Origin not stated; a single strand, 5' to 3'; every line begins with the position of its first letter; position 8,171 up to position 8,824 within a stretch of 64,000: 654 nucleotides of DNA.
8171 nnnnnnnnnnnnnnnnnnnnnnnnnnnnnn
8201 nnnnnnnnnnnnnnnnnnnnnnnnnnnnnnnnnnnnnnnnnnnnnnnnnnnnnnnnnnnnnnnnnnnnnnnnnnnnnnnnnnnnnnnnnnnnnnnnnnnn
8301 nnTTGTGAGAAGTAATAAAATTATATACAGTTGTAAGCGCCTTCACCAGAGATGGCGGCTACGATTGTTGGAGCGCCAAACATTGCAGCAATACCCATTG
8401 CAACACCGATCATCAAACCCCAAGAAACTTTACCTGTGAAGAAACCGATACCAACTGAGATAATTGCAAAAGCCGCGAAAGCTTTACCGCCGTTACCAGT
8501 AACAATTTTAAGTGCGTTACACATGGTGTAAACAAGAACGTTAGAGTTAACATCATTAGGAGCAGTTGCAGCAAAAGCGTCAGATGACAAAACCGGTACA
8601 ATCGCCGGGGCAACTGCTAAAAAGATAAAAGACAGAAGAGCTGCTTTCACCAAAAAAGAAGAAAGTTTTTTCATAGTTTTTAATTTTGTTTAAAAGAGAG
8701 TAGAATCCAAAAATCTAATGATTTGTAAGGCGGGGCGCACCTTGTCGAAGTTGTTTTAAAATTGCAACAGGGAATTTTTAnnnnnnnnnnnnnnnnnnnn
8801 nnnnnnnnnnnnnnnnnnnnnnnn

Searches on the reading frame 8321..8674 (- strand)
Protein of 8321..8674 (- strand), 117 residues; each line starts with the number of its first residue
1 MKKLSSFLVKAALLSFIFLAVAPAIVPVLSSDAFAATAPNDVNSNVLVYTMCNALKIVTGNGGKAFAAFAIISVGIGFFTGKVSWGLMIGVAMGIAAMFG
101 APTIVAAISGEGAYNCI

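Call 83: search_protein_families(library=pfam, proteins=[window:8321-8674:-], max_evalue=0.001)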
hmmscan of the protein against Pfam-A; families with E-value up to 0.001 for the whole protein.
window:8321-8674:- (117 aa): 1 family
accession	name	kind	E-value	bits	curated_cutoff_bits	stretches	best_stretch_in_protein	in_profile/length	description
PF04956.18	TrbC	-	1.9e-11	44.5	27.9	1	14-108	9-98/98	TrbC/VIRB2 pilin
